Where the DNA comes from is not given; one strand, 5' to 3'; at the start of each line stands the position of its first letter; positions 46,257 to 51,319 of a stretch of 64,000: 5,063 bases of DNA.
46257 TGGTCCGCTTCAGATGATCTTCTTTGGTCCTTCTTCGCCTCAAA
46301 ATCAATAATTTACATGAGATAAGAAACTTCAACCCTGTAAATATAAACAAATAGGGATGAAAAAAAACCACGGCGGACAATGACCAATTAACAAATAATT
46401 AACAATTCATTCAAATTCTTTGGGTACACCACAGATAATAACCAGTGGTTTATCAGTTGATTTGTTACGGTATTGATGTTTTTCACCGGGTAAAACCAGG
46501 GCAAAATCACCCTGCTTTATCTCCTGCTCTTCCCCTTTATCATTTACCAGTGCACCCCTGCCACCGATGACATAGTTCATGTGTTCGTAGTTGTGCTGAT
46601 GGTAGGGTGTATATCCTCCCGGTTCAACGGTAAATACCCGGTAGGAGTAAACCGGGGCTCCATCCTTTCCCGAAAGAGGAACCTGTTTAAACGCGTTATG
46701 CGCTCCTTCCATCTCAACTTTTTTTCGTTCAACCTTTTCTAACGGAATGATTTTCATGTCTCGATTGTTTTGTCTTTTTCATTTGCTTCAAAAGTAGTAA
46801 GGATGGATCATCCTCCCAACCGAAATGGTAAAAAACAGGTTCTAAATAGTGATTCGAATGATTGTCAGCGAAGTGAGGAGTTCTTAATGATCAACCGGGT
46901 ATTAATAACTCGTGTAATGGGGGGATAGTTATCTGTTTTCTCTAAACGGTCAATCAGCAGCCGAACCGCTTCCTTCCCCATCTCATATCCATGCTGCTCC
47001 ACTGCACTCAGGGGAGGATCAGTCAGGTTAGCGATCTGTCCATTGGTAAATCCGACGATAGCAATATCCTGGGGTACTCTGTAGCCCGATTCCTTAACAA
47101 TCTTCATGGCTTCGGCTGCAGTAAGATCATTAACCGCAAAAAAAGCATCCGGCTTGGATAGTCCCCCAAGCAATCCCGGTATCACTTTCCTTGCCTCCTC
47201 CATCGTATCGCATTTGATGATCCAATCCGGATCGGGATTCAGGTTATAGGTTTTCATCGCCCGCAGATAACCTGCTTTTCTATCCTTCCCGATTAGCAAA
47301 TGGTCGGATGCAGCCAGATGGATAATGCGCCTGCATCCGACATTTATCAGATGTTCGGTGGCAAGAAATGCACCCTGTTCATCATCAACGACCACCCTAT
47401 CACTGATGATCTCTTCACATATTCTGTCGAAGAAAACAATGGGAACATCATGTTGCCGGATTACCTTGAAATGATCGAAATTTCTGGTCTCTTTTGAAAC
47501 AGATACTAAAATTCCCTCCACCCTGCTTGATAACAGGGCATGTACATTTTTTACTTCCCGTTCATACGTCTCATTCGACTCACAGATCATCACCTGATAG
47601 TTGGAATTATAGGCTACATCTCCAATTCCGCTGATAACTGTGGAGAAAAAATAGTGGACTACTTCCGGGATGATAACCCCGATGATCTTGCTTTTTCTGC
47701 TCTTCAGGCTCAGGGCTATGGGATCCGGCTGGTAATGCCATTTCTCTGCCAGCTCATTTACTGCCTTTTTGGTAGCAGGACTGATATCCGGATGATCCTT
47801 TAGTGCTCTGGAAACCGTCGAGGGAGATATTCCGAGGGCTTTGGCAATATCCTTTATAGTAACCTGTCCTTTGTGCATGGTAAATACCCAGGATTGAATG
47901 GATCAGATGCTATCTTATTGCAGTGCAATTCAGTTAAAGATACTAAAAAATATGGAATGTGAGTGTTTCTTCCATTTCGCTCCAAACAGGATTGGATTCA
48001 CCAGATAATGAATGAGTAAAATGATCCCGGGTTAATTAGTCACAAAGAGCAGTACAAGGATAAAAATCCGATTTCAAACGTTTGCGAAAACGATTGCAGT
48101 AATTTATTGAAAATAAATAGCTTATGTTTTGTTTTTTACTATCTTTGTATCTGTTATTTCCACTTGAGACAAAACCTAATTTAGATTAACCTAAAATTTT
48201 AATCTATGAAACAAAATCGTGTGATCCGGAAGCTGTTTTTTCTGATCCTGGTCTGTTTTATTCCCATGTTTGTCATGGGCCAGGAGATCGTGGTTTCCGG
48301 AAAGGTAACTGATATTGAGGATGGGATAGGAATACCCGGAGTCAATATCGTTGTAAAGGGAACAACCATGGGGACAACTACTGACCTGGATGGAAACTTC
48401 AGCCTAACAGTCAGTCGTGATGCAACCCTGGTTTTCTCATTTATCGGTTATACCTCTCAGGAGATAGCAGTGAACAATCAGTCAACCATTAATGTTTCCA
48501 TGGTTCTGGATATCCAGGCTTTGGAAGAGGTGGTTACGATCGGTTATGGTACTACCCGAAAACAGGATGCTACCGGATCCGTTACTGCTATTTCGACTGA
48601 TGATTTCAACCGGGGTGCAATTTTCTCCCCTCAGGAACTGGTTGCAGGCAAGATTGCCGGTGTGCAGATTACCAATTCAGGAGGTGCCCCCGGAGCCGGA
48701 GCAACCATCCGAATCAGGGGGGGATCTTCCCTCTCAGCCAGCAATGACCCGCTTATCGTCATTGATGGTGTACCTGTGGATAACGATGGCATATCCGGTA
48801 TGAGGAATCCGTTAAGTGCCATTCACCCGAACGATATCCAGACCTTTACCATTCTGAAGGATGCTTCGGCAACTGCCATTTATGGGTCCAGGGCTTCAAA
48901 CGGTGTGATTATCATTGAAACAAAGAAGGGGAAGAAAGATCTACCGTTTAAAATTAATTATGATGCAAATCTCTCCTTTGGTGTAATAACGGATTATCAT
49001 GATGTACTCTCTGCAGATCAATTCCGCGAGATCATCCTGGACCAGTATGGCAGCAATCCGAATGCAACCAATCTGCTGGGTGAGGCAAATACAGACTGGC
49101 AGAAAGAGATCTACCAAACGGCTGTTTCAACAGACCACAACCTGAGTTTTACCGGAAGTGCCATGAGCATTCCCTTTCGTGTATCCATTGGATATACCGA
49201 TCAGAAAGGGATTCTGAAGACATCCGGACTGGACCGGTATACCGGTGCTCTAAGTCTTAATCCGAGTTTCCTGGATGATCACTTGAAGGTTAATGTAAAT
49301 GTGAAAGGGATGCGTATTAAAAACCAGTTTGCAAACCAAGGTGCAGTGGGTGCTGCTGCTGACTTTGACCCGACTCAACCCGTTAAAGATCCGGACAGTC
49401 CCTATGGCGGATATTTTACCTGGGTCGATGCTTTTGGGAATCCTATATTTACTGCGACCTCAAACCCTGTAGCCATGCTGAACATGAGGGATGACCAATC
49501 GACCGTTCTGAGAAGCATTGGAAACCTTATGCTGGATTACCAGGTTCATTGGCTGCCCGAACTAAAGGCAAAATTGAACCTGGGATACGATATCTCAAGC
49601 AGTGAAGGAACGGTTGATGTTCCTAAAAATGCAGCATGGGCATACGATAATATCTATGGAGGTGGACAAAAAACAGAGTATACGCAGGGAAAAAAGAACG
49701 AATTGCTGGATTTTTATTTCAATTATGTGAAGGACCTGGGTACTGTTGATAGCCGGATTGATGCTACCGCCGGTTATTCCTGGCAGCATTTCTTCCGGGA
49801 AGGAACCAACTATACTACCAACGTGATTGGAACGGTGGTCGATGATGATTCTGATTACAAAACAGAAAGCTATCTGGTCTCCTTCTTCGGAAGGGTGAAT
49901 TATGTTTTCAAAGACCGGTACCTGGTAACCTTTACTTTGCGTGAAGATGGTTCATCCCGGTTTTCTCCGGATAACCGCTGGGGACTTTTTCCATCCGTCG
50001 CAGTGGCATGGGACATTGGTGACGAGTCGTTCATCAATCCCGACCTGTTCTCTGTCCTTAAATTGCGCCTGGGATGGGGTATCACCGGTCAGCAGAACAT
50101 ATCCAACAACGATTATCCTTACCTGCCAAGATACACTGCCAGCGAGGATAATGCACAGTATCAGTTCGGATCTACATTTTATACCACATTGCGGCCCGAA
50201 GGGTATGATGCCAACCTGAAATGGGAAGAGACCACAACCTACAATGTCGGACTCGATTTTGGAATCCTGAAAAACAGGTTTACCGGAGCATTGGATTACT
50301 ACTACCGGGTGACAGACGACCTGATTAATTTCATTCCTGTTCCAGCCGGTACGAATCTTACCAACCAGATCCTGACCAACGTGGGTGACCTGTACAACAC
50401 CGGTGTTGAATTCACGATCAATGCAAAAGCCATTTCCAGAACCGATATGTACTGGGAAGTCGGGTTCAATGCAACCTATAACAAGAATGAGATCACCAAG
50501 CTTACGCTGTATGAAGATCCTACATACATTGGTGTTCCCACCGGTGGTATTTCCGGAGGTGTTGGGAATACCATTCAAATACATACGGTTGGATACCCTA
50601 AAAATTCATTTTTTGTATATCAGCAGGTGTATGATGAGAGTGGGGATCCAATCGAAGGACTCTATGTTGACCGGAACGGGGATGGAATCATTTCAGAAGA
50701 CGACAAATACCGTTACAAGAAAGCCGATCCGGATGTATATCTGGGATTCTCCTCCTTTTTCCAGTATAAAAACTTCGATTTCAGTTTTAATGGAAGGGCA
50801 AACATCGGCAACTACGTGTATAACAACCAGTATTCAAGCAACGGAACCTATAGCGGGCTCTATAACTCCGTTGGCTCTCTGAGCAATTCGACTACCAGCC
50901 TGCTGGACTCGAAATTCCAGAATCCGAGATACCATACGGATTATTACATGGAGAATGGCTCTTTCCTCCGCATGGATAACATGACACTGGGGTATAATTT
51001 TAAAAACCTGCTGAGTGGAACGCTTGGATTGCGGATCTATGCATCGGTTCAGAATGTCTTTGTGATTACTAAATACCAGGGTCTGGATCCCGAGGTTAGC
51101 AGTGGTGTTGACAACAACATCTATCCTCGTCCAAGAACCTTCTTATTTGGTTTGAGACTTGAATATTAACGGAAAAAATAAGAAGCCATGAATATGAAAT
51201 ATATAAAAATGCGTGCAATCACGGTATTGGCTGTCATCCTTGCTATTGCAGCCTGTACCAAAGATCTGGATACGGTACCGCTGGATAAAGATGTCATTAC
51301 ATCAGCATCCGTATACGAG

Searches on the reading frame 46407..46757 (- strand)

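Call 69: search_protein_families(library=pfam, proteins=[window:46407-46757:-], max_evalue=0.0001)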
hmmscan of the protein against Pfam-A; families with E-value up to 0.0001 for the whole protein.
window:46407-46757:- (116 aa): 3 families
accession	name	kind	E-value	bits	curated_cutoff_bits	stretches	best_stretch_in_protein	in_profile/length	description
PF07883.17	Cupin_2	-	3e-16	59.3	27.2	1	41-109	2-68/70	Cupin domain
PF02311.25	AraC_binding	-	1.4e-08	35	21.1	1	43-101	9-66/135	AraC-like ligand binding domain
PF00190.28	Cupin_1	-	5.2e-05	23.3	22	1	38-109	35-111/151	Cupin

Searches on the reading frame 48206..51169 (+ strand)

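Call 69: search_protein_families(library=pfam, proteins=[window:48206-51169:+], max_evalue=0.0001)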
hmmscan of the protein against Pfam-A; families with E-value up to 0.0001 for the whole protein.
window:48206-51169:+ (987 aa): 4 families
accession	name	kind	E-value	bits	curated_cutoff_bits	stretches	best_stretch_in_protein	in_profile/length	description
PF00593.30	TonB_dep_Rec_b-barrel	-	6e-20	72.9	27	1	392-788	26-372/436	TonB dependent receptor-like, beta-barrel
PF07715.20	Plug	-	8.2e-20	71.8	23.9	1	119-234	2-107/107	TonB-dependent Receptor Plug Domain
PF13715.12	CarbopepD_reg_2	-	2.7e-19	69.4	32.2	1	30-110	1-87/88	CarboxypepD_reg-like domain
PF13620.12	CarboxypepD_reg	-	3.9e-12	46.8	32.3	1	30-99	2-81/82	Carboxypeptidase regulatory-like domain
